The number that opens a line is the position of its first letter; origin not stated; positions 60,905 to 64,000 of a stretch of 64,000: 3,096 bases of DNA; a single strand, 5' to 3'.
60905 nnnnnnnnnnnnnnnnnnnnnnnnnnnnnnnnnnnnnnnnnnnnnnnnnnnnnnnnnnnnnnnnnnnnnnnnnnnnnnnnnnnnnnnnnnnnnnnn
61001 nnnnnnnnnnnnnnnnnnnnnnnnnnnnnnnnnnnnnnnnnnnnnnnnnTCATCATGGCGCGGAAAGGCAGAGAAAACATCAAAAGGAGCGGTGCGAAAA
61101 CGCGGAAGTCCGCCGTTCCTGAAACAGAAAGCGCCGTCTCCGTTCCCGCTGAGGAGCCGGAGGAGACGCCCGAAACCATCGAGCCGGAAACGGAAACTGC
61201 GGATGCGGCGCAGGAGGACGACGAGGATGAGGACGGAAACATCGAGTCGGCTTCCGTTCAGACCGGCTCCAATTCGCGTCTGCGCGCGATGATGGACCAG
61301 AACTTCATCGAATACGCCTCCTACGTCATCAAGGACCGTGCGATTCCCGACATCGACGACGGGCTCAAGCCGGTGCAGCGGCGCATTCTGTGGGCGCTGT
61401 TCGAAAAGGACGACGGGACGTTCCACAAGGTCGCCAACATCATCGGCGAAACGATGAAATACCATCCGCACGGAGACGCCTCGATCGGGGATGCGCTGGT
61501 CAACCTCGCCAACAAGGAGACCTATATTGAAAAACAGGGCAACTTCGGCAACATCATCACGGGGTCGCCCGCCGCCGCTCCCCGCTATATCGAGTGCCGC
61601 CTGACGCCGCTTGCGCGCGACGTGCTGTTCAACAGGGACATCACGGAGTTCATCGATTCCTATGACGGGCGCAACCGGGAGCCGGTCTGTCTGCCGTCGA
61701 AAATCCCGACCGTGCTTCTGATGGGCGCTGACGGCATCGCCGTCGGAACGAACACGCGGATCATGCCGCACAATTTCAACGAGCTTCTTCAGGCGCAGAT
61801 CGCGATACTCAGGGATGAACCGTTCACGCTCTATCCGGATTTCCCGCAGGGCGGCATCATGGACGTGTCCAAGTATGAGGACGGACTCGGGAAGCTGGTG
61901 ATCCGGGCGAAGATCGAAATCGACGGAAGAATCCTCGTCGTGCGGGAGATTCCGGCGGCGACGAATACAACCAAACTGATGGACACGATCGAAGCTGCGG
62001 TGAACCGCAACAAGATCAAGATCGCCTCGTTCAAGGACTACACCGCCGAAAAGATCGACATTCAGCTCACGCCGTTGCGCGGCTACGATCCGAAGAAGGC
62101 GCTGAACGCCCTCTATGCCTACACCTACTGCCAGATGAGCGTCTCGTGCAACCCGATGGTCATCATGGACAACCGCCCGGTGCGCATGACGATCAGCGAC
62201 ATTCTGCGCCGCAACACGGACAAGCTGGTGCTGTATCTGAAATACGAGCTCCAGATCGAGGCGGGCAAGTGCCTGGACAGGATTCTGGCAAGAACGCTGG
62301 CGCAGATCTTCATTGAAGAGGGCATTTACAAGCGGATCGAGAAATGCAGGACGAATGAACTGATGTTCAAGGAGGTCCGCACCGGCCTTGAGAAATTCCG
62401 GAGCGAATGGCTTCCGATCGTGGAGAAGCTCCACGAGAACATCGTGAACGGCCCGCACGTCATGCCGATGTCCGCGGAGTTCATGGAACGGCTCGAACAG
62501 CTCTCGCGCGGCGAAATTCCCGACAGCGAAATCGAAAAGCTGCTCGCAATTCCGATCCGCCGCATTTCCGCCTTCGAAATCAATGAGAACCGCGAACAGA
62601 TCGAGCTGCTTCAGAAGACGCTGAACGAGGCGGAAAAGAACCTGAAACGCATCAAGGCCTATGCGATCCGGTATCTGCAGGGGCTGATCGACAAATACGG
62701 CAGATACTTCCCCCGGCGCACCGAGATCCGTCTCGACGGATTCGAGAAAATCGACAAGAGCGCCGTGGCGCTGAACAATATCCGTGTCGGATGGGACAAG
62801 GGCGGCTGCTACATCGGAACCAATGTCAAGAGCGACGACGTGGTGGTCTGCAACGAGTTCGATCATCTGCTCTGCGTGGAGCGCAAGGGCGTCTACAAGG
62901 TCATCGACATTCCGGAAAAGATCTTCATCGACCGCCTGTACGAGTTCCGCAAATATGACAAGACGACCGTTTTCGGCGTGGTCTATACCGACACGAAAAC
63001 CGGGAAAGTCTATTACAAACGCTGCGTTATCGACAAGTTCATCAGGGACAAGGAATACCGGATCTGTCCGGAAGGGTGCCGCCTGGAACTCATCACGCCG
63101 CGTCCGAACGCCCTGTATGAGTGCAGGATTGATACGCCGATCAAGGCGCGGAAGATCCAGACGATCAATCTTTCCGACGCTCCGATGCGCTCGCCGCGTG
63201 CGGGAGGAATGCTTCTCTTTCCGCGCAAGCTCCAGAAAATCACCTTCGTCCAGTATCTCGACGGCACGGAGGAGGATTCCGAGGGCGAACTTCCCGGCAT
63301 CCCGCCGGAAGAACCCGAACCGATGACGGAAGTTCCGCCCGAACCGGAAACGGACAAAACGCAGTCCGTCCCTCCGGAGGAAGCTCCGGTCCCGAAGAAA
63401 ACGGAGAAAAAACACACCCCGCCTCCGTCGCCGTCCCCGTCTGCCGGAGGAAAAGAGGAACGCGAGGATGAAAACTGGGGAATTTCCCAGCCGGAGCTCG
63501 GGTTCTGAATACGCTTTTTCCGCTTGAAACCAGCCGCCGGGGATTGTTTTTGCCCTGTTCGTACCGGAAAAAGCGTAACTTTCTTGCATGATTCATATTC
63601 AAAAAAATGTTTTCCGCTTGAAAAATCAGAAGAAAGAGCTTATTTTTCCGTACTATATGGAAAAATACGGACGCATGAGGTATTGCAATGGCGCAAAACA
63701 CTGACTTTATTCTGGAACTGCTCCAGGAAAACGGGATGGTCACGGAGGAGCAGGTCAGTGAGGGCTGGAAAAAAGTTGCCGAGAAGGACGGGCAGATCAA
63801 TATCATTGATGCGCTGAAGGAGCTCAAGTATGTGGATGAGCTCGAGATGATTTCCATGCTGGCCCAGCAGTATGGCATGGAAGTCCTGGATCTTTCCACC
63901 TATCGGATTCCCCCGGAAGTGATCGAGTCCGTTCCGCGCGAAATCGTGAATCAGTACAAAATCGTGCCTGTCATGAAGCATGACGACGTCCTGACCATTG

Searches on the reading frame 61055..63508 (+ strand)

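Call 53: search_protein_families(library=pfam, proteins=[window:61055-63508:+], max_evalue=0.001)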
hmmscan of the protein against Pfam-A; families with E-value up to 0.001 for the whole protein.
window:61055-63508:+ (817 aa): 1 family
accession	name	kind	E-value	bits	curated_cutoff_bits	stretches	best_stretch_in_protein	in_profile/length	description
PF00521.26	DNA_topoisoIV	-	6.2e-103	345.4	31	1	95-536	1-426/432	DNA gyrase/topoisomerase IV, subunit A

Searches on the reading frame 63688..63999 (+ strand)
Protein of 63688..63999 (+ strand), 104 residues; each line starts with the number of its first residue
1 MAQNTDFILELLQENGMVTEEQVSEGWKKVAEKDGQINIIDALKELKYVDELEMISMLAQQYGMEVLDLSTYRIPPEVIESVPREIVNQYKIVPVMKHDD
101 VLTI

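Call 53: search_protein_families(library=pfam, proteins=[window:63688-63999:+], max_evalue=0.001)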
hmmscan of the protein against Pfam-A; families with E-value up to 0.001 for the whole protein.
window:63688-63999:+ (104 aa): 1 family
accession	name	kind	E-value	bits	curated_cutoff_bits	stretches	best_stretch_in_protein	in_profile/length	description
PF05157.20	MshEN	-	2.3e-07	31.2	23.1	1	62-104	1-43/90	MshEN domain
